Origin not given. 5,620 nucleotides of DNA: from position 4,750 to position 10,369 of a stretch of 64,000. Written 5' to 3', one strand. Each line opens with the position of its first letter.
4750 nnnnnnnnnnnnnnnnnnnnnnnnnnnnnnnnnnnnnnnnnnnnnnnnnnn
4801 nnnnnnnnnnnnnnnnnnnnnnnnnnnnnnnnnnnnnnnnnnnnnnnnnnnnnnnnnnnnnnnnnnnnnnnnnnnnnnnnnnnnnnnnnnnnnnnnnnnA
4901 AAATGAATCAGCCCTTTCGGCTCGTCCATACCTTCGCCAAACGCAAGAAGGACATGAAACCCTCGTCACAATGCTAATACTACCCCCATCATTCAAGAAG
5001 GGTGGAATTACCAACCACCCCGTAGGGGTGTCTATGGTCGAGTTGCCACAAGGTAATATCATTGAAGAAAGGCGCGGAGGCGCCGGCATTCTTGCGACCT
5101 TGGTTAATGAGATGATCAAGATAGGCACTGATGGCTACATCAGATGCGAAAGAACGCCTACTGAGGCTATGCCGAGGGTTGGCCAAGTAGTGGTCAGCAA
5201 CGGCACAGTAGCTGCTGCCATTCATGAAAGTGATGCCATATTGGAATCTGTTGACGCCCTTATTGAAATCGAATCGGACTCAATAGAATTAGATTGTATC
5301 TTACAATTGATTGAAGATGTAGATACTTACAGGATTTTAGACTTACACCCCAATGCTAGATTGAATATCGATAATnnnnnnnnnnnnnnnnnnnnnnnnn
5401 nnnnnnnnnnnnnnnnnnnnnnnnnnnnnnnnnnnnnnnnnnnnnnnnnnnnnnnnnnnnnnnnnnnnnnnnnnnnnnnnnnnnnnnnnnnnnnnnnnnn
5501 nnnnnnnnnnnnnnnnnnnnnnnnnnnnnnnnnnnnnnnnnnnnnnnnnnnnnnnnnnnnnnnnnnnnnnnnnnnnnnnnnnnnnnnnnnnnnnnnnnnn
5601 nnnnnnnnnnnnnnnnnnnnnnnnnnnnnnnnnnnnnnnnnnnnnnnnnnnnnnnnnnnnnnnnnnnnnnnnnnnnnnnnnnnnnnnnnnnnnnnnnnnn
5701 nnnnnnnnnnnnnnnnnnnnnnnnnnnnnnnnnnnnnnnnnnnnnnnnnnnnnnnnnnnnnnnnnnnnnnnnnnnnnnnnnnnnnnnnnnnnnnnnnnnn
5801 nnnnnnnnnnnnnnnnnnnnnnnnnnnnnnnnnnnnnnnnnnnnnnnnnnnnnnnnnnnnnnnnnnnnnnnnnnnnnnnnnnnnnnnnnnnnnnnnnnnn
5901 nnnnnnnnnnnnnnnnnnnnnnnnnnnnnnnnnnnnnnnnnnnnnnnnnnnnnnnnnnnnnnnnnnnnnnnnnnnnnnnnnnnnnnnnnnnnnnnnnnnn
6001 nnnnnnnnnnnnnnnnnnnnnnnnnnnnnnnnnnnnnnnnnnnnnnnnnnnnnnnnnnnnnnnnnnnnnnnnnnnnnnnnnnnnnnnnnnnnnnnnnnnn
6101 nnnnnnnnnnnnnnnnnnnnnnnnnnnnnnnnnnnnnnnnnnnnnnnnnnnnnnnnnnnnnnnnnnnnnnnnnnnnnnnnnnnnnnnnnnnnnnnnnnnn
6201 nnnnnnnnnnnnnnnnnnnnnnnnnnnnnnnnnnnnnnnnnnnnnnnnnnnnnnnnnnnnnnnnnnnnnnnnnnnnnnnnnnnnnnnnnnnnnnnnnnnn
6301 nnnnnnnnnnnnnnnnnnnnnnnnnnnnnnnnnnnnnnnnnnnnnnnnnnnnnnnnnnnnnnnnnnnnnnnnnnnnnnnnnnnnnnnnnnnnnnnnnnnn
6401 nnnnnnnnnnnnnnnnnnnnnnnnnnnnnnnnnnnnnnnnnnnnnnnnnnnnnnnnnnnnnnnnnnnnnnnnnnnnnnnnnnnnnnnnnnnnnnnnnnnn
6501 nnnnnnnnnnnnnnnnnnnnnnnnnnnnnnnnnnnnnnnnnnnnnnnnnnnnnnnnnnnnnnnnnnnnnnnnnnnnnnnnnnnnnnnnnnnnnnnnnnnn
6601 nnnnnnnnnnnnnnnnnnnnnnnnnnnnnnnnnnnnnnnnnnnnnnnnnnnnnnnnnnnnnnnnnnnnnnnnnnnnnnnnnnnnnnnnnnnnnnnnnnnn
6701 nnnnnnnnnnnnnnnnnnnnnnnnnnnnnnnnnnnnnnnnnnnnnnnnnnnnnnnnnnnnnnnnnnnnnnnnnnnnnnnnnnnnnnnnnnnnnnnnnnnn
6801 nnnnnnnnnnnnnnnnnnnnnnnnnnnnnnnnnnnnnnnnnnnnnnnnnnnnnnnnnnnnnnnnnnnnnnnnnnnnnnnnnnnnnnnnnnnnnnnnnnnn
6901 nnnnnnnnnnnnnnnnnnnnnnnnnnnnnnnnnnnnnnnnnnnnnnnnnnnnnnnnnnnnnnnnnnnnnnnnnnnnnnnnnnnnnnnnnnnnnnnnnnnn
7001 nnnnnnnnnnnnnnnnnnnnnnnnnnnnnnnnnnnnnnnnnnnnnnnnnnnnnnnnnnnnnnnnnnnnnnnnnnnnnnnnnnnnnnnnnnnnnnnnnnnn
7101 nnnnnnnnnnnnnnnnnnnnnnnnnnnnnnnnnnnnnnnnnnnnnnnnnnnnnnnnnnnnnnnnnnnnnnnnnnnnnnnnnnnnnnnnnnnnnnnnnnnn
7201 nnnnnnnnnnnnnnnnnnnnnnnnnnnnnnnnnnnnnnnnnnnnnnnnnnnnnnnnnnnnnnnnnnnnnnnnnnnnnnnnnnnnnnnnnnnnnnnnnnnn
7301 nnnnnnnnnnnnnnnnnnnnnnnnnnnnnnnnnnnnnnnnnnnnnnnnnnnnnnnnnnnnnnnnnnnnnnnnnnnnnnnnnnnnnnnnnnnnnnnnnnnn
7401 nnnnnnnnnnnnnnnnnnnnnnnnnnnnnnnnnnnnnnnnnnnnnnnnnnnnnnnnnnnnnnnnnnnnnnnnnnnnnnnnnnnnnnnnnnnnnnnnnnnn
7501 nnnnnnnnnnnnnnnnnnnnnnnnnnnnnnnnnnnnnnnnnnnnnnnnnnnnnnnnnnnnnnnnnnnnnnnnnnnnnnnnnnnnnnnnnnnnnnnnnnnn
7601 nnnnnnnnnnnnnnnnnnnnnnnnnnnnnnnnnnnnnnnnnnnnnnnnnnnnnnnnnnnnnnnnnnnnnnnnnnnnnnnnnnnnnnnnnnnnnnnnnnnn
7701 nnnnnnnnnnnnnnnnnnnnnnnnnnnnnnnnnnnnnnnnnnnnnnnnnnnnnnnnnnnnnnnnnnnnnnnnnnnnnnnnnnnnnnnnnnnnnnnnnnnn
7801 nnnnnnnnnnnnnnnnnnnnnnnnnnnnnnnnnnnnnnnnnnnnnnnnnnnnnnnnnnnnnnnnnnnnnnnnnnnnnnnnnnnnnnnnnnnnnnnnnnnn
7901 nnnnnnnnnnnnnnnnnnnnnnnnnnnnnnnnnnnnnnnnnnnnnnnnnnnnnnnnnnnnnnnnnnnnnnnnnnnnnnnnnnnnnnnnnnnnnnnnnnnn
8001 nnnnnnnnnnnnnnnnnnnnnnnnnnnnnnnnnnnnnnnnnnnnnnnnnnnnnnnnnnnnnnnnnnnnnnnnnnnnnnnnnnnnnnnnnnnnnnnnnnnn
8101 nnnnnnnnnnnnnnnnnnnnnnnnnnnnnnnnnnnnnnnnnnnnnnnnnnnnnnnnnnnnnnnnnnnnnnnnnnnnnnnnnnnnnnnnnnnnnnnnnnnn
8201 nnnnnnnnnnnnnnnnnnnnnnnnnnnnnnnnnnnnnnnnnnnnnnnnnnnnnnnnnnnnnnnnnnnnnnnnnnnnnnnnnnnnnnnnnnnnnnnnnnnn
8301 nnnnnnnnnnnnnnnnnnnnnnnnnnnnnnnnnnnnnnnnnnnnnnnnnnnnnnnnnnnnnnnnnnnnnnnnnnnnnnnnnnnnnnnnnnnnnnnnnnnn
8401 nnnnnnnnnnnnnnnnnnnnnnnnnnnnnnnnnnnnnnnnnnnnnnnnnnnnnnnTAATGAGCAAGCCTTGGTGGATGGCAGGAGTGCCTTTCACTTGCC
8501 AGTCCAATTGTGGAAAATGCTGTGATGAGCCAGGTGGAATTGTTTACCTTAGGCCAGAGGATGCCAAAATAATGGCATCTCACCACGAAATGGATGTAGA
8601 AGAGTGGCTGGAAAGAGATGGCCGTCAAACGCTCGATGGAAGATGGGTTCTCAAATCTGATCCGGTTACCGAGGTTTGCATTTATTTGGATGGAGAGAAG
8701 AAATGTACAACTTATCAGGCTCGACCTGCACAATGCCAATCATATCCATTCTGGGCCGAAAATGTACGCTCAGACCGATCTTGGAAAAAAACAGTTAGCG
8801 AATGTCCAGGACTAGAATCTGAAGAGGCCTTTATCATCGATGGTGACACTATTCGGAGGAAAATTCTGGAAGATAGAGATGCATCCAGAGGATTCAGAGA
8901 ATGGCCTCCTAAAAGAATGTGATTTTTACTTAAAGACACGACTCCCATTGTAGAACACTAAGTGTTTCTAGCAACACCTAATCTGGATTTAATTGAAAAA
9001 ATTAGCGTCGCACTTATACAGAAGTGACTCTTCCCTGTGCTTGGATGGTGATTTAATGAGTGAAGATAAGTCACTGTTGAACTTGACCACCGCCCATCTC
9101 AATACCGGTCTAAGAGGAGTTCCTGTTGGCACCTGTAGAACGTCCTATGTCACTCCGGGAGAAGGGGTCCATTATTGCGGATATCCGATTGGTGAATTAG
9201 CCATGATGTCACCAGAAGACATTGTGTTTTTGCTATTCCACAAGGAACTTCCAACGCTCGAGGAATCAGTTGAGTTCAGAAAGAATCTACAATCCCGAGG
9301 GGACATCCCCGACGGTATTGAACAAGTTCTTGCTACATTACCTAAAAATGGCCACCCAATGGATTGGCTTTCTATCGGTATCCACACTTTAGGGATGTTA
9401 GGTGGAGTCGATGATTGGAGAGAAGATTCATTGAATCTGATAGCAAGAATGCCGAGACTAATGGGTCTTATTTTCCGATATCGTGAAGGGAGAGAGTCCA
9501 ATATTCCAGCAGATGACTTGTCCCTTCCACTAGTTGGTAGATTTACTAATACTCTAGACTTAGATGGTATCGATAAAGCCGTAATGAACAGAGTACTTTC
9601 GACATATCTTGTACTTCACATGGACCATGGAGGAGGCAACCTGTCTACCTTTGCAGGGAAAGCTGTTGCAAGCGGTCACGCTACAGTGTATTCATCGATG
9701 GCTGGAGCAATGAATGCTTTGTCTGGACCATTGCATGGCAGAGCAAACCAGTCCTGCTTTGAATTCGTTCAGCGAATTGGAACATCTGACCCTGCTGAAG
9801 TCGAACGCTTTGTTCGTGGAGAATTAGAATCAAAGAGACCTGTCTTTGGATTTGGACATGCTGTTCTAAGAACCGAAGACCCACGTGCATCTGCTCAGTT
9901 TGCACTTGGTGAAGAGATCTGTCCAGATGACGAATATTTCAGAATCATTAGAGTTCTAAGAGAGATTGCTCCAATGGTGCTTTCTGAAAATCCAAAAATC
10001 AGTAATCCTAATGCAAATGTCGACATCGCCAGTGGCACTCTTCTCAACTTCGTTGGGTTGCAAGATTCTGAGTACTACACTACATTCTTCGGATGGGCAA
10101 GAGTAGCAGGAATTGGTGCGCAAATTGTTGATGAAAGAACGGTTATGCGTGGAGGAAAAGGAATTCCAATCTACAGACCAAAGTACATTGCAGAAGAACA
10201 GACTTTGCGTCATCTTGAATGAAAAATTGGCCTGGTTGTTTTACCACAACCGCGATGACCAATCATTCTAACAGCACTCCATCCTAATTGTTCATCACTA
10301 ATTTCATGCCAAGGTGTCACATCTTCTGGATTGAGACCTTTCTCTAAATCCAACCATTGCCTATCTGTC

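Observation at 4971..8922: Translationally coupled DUF835/PATAN-like protein + DnaA/Hda-like ATPase + YkgJ Cys-cluster protein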

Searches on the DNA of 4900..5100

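Call 96: search_rna_families(source=window, start=4900, end=5100, threshold=evalue, max_evalue=1)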
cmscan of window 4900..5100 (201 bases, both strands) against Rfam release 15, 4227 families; matches with E-value up to 1: 2.
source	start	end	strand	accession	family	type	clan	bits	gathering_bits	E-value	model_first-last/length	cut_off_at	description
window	4930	4959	+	RF02098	DGCR5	Gene; lncRNA;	-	16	50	0.85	20-49/49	no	DiGeorge syndrome critical region gene 5 conserved region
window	4971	5066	+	RF02902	AaHKsRNA22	Gene; sRNA;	-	15.5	39.8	0.82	1-101/101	no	Aggregatibacter sRNA 22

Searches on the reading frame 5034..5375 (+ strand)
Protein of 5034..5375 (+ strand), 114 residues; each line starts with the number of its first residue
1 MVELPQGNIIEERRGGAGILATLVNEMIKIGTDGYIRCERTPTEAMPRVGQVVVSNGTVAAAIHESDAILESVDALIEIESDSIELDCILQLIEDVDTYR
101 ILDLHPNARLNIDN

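Call 60: search_solved_structures(query=A6, max_evalue=10, show_alignments=2)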
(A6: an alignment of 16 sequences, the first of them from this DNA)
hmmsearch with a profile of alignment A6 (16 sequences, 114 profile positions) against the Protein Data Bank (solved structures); distinct sequences matched with E-value up to 10: 2.
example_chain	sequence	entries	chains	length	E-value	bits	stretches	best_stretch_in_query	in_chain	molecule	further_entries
9oy8_H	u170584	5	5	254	0.47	13.5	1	55-110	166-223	Small ribosomal subunit protein uS2 | 30S ribosomal protein S2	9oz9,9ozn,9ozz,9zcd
2ot2_A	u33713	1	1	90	1.1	12.4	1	43-82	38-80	Hydrogenase isoenzymes formation protein hypC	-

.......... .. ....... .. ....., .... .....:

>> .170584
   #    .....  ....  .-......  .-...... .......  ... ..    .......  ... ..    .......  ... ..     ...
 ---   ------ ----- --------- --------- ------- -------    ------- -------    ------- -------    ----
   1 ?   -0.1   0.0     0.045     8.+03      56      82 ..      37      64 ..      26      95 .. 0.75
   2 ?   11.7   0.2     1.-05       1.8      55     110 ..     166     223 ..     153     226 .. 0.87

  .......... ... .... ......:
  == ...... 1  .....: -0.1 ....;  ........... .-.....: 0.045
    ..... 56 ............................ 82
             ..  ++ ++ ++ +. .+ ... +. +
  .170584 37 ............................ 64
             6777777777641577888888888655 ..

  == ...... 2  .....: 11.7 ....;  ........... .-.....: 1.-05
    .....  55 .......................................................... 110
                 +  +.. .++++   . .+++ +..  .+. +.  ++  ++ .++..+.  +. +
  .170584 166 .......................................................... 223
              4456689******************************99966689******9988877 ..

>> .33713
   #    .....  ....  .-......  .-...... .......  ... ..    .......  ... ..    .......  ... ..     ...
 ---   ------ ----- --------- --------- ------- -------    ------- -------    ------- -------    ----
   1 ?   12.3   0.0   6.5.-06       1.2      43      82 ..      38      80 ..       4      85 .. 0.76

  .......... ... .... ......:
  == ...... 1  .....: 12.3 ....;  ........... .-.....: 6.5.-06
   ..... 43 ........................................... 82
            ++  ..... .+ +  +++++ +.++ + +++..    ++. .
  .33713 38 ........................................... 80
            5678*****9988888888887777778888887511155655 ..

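Call 61: search_protein_families(library=pfam, alignment_id=A6, max_evalue=10)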
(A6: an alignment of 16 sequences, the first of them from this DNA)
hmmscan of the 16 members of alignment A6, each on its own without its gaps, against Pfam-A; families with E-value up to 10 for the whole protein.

A. member 1, seq(114 aa): 0 families

B. families by the number of members that match (of 16 scanned): 6 families
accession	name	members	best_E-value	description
PF04009.17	DUF356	1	0.044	Protein of unknown function (DUF356)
PF04120.17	Iron_permease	1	0.049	Low affinity iron permease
PF11458.13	Mistic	1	0.089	Membrane-integrating protein Mistic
PF13601.12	HTH_34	1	0.093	Winged helix DNA-binding domain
PF02185.22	HR1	1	0.19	Hr1 repeat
PF11335.13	DUF3137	1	0.22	Protein of unknown function (DUF3137)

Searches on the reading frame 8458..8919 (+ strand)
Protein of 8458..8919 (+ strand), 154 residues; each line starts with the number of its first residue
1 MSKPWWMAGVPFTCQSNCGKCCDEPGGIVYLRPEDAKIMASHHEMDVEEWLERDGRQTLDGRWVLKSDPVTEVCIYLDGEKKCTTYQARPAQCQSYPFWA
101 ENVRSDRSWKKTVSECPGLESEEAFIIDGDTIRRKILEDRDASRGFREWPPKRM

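Call 6: search_protein_families(library=pfam, proteins=[window:8458-8919:+], max_evalue=1)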
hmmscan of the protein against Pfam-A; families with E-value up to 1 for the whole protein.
window:8458-8919:+ (154 aa): 1 family
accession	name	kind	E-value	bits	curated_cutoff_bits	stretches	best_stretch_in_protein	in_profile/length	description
PF03692.20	CxxCxxCC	-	1.9e-11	44.9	23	1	14-113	2-81/85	Putative zinc- or iron-chelating domain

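Call 7: search_protein_families(library=ncbifam, proteins=[window:8458-8919:+], max_evalue=1)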
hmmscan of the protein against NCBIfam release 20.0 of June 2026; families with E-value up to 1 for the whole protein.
window:8458-8919:+ (154 aa): 0 families

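Call 69: search_protein_families(library=padloc, proteins=[window:8458-8919:+], max_evalue=0.01)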
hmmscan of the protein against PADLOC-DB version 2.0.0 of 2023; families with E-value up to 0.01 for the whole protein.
window:8458-8919:+ (154 aa): 0 families

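Call 70: search_protein_families(library=phrogs, proteins=[window:8458-8919:+], max_evalue=0.01)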
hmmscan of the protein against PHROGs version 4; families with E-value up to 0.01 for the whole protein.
window:8458-8919:+ (154 aa): 1 family
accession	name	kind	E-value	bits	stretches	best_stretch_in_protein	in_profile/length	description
phrog_14785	-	unknown function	0.0014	20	1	74-114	77-113/142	-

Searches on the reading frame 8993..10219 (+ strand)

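Call 29: search_protein_families(library=pfam, proteins=[window:8993-10219:+], max_evalue=0.001)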
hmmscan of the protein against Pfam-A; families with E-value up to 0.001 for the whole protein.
window:8993-10219:+ (409 aa): 1 family
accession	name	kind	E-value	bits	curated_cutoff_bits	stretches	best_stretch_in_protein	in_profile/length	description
PF00285.26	Citrate_synt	-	1.8e-81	274.4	27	1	39-397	1-357/357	Citrate synthase, C-terminal domain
